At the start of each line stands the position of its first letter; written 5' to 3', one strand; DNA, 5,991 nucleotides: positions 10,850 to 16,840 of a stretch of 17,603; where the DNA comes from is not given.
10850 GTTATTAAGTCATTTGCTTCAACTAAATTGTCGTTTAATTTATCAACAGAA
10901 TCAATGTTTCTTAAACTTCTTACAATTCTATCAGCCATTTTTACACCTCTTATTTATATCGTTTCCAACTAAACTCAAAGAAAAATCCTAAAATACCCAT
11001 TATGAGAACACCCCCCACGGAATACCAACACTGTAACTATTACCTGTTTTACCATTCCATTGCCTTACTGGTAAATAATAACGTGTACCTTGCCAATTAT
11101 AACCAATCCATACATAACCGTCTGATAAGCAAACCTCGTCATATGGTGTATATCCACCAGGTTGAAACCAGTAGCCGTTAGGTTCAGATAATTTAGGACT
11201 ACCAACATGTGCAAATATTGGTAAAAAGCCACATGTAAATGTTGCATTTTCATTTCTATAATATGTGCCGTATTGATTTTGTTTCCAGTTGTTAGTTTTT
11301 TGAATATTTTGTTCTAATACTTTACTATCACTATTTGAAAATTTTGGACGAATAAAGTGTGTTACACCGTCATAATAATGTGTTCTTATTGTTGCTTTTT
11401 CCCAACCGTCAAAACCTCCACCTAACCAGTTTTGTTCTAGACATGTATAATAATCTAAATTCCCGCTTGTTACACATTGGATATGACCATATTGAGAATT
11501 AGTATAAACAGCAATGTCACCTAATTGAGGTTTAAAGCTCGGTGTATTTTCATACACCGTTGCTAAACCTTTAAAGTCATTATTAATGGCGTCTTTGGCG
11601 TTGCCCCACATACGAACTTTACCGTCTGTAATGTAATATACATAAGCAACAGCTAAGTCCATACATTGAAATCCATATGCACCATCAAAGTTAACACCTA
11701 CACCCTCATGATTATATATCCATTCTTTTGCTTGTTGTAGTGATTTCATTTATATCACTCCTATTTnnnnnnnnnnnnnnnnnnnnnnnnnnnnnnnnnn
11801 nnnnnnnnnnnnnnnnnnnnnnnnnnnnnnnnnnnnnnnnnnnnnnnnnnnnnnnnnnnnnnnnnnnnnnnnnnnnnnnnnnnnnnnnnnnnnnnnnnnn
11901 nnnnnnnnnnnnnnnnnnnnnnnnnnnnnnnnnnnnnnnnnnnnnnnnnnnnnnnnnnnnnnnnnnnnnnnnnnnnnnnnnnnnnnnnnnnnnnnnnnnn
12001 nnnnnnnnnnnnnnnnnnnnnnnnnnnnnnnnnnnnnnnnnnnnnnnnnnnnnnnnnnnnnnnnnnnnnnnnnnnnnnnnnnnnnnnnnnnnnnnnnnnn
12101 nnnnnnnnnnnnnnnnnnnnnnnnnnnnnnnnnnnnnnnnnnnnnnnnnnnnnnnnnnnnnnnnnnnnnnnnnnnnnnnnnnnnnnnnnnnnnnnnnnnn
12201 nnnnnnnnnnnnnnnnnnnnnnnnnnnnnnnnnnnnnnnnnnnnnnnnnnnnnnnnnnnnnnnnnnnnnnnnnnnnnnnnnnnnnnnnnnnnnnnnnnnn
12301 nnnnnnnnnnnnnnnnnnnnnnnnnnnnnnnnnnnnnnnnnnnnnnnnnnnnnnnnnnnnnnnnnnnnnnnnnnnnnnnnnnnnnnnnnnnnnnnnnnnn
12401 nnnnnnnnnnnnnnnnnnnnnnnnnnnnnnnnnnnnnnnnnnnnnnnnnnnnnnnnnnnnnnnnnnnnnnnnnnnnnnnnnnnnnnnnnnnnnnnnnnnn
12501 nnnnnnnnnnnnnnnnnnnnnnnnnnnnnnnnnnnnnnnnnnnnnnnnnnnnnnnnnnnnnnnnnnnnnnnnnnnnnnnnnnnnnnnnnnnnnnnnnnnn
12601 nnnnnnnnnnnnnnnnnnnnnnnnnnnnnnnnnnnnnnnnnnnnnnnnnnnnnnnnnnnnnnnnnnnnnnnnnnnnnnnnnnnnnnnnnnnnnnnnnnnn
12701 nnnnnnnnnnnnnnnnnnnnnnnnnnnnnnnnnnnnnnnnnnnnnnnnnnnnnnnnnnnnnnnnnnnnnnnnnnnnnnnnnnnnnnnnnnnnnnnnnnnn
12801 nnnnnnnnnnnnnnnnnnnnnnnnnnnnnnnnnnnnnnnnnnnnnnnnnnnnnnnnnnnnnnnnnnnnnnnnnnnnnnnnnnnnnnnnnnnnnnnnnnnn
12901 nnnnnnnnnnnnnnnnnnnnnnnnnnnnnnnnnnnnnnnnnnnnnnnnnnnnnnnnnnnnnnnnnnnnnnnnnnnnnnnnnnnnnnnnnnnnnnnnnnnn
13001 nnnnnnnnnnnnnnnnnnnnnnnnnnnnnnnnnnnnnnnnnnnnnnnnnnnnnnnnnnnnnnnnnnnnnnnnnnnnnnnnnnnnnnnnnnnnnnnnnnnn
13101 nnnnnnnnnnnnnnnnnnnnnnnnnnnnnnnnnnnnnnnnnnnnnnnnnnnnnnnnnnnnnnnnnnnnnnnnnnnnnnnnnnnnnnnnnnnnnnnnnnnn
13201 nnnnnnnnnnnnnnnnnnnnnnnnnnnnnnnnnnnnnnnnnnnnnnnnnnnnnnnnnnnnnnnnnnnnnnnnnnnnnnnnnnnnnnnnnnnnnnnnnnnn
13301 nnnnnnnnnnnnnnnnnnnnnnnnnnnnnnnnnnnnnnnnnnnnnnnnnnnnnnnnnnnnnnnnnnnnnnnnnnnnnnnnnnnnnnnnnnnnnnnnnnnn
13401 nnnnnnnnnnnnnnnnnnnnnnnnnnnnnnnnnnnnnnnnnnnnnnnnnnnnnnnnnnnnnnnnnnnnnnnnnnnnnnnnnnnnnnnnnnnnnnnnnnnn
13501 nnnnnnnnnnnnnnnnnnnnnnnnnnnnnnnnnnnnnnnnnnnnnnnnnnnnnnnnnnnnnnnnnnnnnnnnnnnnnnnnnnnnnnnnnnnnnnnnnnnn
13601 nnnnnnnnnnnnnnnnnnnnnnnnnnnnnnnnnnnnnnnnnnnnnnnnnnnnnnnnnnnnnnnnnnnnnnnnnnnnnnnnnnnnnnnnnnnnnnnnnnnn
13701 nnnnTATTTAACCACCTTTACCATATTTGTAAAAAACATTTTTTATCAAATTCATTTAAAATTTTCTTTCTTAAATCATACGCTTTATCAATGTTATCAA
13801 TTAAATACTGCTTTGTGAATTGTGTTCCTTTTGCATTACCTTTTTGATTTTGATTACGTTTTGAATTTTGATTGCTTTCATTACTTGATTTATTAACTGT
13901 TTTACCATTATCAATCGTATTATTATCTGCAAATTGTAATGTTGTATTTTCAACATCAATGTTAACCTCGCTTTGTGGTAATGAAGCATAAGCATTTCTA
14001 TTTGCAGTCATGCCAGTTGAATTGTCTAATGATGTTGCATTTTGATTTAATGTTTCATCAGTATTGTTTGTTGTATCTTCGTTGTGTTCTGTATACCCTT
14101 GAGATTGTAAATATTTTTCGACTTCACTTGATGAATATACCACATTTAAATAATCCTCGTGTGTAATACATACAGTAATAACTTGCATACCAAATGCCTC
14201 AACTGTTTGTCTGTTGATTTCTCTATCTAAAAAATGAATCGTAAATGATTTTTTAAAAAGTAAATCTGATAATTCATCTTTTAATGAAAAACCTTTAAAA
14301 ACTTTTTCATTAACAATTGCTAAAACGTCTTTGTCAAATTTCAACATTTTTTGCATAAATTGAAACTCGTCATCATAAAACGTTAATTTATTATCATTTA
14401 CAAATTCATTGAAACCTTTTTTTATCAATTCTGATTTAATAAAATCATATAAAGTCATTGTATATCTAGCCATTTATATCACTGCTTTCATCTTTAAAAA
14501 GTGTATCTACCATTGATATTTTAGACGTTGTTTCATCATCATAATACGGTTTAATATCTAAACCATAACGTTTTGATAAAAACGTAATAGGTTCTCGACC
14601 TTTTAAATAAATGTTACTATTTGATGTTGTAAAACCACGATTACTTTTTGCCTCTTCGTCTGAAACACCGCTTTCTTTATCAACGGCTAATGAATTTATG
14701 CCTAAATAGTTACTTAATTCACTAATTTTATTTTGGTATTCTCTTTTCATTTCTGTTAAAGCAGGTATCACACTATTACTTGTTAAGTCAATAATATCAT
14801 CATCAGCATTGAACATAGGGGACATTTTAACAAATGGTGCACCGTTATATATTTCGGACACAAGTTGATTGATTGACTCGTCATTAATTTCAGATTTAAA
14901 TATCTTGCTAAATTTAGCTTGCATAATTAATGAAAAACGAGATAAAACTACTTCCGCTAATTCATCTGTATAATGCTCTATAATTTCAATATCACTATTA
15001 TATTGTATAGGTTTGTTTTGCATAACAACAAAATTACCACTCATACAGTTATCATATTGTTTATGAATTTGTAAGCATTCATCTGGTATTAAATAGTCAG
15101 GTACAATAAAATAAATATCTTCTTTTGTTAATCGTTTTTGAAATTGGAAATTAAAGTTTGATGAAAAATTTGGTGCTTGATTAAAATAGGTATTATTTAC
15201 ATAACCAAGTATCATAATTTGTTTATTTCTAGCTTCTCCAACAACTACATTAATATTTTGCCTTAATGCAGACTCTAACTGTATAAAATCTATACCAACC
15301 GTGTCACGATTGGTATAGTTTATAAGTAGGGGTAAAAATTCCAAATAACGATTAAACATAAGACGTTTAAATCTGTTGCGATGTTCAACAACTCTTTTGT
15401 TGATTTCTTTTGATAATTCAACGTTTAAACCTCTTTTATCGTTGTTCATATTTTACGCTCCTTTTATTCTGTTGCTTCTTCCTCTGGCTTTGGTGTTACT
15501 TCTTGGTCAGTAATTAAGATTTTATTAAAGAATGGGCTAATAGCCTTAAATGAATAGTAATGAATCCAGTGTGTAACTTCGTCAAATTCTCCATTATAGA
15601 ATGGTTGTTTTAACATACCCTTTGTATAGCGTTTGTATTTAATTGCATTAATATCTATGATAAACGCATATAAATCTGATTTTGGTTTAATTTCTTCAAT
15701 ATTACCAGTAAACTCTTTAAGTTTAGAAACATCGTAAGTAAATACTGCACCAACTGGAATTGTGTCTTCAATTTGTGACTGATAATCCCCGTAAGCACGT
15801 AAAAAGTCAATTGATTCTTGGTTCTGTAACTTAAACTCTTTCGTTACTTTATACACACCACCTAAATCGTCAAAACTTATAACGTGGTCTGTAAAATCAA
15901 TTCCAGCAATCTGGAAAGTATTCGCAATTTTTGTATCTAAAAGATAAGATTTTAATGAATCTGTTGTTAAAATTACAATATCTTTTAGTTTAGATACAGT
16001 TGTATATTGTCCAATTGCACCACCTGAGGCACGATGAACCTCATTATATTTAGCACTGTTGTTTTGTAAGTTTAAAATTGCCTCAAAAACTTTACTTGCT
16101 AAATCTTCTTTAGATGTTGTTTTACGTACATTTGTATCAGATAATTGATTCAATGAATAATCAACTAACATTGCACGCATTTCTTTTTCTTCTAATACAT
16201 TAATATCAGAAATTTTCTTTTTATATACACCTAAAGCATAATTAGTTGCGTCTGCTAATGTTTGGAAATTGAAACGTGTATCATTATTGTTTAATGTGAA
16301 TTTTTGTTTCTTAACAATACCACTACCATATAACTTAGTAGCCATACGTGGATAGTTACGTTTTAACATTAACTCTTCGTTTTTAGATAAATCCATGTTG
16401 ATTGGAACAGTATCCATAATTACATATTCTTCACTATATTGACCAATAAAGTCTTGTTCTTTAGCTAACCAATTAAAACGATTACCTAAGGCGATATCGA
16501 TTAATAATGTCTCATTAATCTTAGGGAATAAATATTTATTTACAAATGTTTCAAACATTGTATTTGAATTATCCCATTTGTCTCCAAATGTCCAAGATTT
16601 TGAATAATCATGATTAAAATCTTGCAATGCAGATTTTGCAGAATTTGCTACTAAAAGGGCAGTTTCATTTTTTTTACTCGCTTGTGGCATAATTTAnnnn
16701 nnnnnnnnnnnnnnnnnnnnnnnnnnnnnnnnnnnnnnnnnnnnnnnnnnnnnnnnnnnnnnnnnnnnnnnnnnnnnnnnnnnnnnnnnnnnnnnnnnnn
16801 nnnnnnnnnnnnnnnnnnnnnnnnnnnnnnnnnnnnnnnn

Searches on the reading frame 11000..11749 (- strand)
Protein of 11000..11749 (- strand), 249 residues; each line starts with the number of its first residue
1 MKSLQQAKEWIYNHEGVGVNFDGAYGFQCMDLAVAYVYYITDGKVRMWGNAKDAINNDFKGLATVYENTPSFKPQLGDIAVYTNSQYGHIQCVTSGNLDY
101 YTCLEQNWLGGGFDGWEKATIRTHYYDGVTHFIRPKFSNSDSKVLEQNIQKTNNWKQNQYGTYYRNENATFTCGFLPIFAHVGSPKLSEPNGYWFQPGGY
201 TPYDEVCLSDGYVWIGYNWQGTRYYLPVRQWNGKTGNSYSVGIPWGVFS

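Call 76: search_protein_families(library=phrogs, proteins=[window:11000-11749:-], max_evalue=0.001)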
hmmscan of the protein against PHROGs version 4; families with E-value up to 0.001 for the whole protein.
window:11000-11749:- (249 aa): 13 families
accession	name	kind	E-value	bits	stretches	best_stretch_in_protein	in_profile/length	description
phrog_635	-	lysis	3.4e-102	343.8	2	1-148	4-154/463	endolysin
phrog_489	-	lysis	3.5e-37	129.3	1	4-144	5-149/459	endolysin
phrog_8781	-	lysis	8.2e-36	124.6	1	5-144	7-160/178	endolysin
phrog_7887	-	lysis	8.8e-36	124.8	1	2-151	2-153/238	endolysin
phrog_33273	-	unknown function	7.3e-25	87.7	1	166-247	2-83/85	-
phrog_1309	-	lysis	6.2e-23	82.8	1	13-235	180-400/410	endolysin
phrog_759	-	other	1e-21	78.4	1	6-154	15-162/625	tail associated cell-wall hydrolase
phrog_833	-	lysis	5.6e-21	76.5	1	125-238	177-289/294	endolysin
phrog_12367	-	lysis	9.3e-21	75.6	1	9-219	12-217/252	endolysin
phrog_8577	-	lysis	2.7e-08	34.3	1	15-130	17-139/453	endolysin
phrog_29272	-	lysis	1.5e-06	28.6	1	7-93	304-391/436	endolysin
phrog_7470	-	lysis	3.3e-06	27.1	1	6-106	6-116/532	amidase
phrog_36944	-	unknown function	0.00011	23.4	1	5-41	6-42/67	-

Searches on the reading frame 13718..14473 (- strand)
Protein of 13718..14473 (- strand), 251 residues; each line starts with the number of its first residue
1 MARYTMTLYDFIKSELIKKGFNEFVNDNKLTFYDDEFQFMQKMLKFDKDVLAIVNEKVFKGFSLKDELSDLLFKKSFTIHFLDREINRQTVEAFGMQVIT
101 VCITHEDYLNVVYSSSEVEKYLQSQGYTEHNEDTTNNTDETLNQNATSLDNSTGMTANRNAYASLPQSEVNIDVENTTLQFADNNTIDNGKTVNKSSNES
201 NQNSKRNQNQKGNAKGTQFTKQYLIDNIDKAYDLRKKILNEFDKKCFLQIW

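Call 76: search_protein_families(library=phrogs, proteins=[window:13718-14473:-], max_evalue=0.001)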
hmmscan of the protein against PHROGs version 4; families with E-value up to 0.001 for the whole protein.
window:13718-14473:- (251 aa): 2 families
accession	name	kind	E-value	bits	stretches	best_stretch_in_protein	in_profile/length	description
phrog_3225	-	connector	5.8e-86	289.5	1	1-251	1-263/263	adaptor Ad4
phrog_5472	-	tail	9.8e-07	29.4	1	70-242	59-254/264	lower collar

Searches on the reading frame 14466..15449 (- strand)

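Call 76: search_protein_families(library=phrogs, proteins=[window:14466-15449:-], max_evalue=0.001)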
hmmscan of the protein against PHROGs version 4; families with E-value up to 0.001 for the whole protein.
window:14466-15449:- (327 aa): 2 families
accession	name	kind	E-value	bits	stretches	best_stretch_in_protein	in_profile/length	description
phrog_2038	-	connector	7.3e-105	351.8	1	9-321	5-308/314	upper collar connector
phrog_21761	-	unknown function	0.00071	21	0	82-136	93-149/156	-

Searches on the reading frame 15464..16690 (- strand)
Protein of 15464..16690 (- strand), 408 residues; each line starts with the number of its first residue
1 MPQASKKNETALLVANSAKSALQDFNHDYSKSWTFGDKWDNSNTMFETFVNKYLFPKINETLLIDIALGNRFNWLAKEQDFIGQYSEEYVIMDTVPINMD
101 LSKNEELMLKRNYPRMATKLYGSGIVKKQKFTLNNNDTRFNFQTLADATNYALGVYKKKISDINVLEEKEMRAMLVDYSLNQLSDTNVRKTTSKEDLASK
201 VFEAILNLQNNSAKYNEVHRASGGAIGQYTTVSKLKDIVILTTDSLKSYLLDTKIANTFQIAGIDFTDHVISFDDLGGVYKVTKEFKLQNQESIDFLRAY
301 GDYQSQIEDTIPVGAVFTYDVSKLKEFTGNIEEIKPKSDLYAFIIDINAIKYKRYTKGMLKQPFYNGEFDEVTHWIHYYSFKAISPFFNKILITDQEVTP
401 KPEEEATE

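Call 76: search_protein_families(library=phrogs, proteins=[window:15464-16690:-], max_evalue=0.001)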
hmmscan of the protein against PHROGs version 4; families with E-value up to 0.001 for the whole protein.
window:15464-16690:- (408 aa): 1 family
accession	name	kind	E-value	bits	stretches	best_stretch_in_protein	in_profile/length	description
phrog_2006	-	head and packaging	6.1e-138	461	1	17-401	24-381/385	major head protein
